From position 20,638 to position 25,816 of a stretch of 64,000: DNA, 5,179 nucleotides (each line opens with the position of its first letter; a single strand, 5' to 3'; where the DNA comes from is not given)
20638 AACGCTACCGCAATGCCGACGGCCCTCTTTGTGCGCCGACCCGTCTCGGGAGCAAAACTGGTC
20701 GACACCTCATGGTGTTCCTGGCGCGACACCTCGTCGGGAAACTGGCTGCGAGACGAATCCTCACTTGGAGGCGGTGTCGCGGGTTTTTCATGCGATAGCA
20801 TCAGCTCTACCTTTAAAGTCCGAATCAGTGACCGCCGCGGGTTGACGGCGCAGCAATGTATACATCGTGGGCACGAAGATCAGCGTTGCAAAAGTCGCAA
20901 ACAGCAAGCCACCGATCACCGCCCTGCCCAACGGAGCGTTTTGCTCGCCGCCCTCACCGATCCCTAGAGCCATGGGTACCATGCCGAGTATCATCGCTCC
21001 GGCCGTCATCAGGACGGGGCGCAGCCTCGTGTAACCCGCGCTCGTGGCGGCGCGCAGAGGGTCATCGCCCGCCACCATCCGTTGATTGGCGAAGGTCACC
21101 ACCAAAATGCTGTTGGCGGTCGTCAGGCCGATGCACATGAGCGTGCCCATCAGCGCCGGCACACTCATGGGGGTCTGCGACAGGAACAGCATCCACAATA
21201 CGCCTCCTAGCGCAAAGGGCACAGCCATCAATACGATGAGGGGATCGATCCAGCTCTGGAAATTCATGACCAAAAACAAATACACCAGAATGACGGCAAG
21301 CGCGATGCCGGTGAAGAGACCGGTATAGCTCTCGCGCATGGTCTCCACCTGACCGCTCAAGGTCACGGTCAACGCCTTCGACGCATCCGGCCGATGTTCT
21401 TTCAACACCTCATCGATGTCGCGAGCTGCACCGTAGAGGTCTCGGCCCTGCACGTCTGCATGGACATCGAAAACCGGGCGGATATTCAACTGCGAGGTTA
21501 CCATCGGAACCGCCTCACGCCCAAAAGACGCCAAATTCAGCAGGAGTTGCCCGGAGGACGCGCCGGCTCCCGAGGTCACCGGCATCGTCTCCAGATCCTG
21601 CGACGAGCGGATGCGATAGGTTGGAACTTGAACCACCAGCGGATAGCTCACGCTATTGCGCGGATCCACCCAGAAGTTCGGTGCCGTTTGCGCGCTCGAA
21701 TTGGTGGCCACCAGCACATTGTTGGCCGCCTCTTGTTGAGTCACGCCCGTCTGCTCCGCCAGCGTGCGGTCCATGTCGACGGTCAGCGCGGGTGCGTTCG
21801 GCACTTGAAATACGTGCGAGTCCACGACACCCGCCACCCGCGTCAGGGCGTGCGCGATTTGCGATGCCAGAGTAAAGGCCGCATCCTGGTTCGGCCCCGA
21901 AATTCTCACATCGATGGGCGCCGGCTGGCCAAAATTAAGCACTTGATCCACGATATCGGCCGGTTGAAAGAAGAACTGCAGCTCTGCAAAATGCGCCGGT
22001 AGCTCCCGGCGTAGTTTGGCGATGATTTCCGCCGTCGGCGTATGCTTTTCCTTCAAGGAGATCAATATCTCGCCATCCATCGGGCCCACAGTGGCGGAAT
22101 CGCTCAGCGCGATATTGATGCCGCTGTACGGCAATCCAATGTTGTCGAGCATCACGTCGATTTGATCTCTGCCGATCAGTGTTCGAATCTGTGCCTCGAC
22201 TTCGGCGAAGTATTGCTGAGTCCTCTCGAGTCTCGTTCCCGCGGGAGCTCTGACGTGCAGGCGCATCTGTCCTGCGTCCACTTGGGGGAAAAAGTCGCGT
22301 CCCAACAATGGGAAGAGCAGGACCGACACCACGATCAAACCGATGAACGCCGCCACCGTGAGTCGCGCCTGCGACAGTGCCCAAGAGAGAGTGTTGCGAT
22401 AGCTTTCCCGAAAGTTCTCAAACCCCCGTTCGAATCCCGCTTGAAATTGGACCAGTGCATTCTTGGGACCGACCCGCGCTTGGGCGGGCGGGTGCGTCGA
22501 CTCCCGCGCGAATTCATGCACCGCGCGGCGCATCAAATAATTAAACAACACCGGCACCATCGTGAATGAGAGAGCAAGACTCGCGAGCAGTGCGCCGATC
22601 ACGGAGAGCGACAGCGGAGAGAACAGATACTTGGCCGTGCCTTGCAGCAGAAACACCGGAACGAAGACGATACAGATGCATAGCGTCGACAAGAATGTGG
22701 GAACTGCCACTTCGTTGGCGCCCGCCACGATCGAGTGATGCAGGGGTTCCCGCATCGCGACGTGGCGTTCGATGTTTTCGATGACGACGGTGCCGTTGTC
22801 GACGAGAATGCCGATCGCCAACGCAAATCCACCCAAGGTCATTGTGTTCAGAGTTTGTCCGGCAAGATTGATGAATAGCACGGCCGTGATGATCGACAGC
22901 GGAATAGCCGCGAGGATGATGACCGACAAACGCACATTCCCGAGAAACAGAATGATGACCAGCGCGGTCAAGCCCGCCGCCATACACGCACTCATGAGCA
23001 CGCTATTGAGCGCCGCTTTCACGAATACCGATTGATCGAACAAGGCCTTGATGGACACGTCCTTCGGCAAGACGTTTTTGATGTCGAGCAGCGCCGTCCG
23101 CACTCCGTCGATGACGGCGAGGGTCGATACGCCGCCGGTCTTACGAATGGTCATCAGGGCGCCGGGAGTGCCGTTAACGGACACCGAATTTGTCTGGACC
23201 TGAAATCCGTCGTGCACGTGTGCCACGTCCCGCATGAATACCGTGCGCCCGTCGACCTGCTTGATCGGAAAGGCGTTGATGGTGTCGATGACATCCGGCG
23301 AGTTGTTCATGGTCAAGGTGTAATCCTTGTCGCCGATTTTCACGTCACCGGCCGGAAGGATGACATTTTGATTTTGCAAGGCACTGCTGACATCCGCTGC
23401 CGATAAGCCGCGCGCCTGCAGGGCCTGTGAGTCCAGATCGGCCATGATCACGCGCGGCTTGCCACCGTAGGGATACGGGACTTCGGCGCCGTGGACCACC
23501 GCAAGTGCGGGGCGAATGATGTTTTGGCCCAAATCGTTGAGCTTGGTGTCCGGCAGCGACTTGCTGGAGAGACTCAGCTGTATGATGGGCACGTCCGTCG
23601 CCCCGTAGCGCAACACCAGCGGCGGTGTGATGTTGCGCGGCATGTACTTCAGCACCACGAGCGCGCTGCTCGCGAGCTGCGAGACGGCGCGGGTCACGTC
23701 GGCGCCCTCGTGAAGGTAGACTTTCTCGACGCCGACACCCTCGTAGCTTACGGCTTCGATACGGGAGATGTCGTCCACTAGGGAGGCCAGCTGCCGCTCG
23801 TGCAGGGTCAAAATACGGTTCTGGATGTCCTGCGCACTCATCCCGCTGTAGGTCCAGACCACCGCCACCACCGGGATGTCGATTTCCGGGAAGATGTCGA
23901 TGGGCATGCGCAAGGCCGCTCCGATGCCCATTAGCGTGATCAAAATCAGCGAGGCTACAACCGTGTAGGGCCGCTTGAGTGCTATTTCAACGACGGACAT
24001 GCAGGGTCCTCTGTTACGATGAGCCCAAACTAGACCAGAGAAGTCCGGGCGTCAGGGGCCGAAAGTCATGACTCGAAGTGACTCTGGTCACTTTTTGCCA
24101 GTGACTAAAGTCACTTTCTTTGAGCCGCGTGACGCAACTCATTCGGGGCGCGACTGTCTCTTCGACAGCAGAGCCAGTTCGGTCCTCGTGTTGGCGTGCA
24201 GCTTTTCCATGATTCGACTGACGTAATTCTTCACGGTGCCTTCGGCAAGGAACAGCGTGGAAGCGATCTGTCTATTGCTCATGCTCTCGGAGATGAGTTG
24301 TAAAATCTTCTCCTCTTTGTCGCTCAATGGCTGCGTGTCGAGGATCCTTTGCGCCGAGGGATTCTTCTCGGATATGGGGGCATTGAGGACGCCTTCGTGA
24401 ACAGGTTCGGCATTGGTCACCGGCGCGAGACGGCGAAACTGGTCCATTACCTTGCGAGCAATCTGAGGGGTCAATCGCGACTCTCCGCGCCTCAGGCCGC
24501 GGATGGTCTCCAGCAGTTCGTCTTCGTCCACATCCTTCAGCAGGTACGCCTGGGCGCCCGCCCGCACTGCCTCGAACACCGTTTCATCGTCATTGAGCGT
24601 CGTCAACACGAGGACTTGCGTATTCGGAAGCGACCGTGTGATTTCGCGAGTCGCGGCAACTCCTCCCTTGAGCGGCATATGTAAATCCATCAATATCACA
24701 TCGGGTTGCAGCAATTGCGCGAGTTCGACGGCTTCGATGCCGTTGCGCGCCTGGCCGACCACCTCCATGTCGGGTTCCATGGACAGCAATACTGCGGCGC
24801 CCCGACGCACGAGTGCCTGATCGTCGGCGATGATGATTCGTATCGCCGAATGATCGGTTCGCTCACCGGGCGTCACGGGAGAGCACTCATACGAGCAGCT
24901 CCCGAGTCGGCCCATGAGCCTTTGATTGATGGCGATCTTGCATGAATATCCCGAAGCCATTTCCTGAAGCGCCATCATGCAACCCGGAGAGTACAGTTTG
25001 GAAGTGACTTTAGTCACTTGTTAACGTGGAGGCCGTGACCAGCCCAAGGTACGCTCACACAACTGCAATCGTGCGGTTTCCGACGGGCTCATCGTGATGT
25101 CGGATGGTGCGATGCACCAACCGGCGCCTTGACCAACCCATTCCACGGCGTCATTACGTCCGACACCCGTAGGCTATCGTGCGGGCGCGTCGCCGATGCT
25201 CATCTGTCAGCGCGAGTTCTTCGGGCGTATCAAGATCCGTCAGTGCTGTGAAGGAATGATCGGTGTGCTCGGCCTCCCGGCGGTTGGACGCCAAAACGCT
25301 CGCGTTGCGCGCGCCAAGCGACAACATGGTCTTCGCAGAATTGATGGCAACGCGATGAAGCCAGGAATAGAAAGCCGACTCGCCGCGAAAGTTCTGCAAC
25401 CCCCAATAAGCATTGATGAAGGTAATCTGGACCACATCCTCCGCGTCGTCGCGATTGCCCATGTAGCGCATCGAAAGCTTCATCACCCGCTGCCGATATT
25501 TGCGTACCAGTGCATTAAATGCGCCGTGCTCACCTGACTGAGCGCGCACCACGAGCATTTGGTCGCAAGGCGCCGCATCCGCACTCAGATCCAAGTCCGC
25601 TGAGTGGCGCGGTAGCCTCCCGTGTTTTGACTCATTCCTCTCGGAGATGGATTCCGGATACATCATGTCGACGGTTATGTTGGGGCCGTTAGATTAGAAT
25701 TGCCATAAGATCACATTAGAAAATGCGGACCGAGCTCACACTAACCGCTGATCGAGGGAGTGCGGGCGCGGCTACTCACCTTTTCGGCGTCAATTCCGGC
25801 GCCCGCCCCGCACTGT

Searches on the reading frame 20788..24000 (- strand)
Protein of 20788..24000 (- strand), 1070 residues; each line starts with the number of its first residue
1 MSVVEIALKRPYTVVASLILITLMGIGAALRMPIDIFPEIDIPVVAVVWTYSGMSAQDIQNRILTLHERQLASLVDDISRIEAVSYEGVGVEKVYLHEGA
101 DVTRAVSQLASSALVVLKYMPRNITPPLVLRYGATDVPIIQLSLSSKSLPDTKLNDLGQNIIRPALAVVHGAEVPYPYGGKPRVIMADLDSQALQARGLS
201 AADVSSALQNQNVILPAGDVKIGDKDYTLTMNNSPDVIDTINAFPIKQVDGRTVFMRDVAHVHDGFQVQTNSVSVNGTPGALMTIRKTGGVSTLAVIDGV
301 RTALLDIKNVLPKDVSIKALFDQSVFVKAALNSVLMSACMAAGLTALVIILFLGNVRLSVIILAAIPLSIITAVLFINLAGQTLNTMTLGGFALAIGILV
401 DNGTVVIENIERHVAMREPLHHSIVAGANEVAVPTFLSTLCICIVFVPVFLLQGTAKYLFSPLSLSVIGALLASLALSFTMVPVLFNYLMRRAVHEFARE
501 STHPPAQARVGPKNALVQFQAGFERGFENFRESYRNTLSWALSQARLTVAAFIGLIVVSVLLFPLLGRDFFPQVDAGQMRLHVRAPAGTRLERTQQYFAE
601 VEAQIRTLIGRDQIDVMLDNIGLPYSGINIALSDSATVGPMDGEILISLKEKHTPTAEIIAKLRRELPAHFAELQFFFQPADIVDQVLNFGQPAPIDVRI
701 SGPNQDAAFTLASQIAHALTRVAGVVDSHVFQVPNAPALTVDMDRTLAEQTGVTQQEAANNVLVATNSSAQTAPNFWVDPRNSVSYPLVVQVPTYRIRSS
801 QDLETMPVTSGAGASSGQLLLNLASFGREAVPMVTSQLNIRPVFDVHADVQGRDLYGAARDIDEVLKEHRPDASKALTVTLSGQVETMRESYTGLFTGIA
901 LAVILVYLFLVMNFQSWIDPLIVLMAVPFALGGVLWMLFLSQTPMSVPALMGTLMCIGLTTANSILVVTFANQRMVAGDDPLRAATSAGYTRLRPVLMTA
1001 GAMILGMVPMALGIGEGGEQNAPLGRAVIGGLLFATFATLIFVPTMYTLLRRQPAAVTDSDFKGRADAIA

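Call 38: search_protein_families(library=ncbifam, proteins=[window:20788-24000:-], max_evalue=0.00001)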
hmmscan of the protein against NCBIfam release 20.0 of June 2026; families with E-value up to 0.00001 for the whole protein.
window:20788-24000:- (1070 aa): 12 families
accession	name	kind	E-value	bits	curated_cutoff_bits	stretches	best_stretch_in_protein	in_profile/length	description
NF033617.1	RND_permease_2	subfamily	3.8e-152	508.5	1250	1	7-1052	4-1009/1009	multidrug efflux RND transporter permease subunit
NF000282.2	RND_permease_1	subfamily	1.3e-121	407.4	1250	1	9-1052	6-1029/1029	multidrug efflux RND transporter permease subunit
TIGR00914.1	2A0601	subfamily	1.3e-115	387.3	701.45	2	530-1057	522-1042/1051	CusA/CzcA family heavy metal efflux RND transporter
NF007133.0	PRK09579.1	equivalog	7.5e-103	344.9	1763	1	1-1056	1-1008/1017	multidrug efflux RND transporter permease subunit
TIGR00915.1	2A0602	subfamily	9e-102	341.7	940.35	1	8-1052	6-1030/1050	efflux RND transporter permease subunit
NF007905.0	PRK10614.1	equivalog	4.3e-89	299.5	1774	1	4-1052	4-1010/1025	multidrug efflux RND transporter permease subunit MdtC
NF007798.0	PRK10503.1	equivalog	2.6e-79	267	1584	1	10-1055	19-1027/1040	MdtB/MuxB family multidrug efflux RND transporter permease subunit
NF007131.0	PRK09577.1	equivalog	1.9e-72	244.4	1768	1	10-1053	8-1025/1045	multidrug efflux RND transporter permease subunit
NF007842.1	PRK10555.1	equivalog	6.8e-69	232.8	1854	1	8-1053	6-1029/1036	multidrug efflux RND transporter permease AcrD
NF000037.1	RND_perm_OqxB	exception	5.3e-63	213.2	2200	1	8-1052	8-1036/1050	multidrug efflux RND transporter permease subunit OqxB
NF011706.2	PRK15127.1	equivalog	6.4e-55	186.5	2150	2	9-604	7-597/1049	multidrug efflux RND transporter permease subunit AcrB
TIGR00921.1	2A067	subfamily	1.3e-06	26.8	351.9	1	858-1049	155-345/733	hydrophobe/amphiphile efflux-3 (HAE3) family transporter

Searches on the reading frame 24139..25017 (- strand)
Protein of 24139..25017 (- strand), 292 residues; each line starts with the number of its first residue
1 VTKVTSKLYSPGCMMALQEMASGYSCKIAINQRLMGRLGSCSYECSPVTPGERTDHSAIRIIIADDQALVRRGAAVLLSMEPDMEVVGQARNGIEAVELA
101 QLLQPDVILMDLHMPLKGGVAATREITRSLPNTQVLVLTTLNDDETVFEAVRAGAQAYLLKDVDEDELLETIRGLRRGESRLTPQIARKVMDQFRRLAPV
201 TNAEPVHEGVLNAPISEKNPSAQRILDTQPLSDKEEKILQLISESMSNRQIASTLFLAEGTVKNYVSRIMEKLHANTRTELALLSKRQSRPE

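Call 25: search_protein_families(library=pfam, proteins=[window:24139-25017:-], max_evalue=0.001)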
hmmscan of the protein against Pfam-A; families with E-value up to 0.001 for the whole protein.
window:24139-25017:- (292 aa): 3 families
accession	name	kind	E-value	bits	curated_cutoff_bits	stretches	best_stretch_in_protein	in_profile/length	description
PF00072.30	Response_reg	-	4.4e-24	85.2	30.2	1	61-173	1-111/111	Response regulator receiver domain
PF00196.25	GerE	-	3.9e-16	58.9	23.5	1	229-283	1-55/57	Bacterial regulatory proteins, luxR family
PF08281.18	Sigma70_r4_2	-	8.7e-05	22.5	25.7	1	231-273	11-54/54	Sigma-70, region 4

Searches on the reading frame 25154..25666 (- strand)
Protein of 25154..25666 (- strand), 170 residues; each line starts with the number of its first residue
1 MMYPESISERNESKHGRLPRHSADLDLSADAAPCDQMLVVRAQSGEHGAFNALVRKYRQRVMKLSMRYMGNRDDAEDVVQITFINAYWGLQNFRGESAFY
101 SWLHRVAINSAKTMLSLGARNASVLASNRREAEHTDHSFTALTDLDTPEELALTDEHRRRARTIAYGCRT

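Call 25: search_protein_families(library=pfam, proteins=[window:25154-25666:-], max_evalue=0.001)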
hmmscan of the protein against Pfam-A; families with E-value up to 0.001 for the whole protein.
window:25154-25666:- (170 aa): 2 families
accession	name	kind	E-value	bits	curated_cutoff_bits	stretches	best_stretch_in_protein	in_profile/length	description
PF04542.20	Sigma70_r2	-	5.1e-15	55.5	24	1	53-115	1-65/71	Sigma-70 region 2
PF12645.13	HTH_16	-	6.6e-05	23.4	22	1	38-75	3-49/65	Helix-turn-helix domain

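Call 68: search_protein_families(library=ncbifam, proteins=[window:25154-25666:-], max_evalue=0.00001)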
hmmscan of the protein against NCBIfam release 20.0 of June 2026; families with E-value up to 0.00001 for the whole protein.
window:25154-25666:- (170 aa): 39 families (the best 25 are shown)
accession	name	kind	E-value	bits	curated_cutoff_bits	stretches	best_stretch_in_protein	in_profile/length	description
TIGR02939.1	RpoE_Sigma70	equivalog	9.8e-36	123.5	236.15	1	33-159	5-130/190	RNA polymerase sigma factor RpoE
NF008888.0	PRK11922.1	equivalog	4.7e-20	72.2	204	1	31-158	13-139/231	RNA polymerase sigma factor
NF007225.0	PRK09643.1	equivalog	8.5e-18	64.8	190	1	32-132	11-112/204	RNA polymerase sigma factor SigM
NF006089.0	PRK08241.1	subfamily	7.7e-17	61.4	240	1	38-137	12-111/343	RNA polymerase subunit sigma-70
NF006930.0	PRK09415.1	subfamily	5.2e-16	59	198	1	49-116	17-84/179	RNA polymerase factor sigma C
NF004113.0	PRK05602.1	equivalog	7.6e-16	58.4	208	1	26-111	23-109/211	RNA polymerase sigma factor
NF009171.0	PRK12518.1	equivalog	1.8e-15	57.3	208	1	31-132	10-111/191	RNA polymerase sigma factor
NF007223.0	PRK09641.1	equivalog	2.7e-15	56.7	209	1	38-116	8-86/187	RNA polymerase sigma factor SigW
TIGR02954.1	Sig70_famx3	hypoth_equivalog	9.8e-15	54.7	188.5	1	36-140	4-108/170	RNA polymerase sigma-70 factor, TIGR02954 family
NF007216.0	PRK09638.1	equivalog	3.3e-14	53.1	194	1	35-137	5-107/180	RNA polymerase sigma factor SigY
TIGR02960.1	SigX5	hypoth_equivalog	3.6e-14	52.7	264.75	1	46-130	3-87/322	RNA polymerase sigma-70 factor, TIGR02960 family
NF007222.0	PRK09640.1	equivalog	8e-14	51.6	194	1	48-113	26-91/188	RNA polymerase sigma factor SigX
TIGR02948.1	SigW_bacill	equivalog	8.9e-14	52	243.1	1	38-111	8-81/187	RNA polymerase sigma factor SigW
NF009166.1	PRK12513.1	equivalog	1.3e-13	51.1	206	1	31-136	5-106/193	RNA polymerase sigma factor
TIGR02937.1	sigma70-ECF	superfamily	1.3e-13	50.9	42.9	1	49-161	2-111/165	sigma-70 family RNA polymerase sigma factor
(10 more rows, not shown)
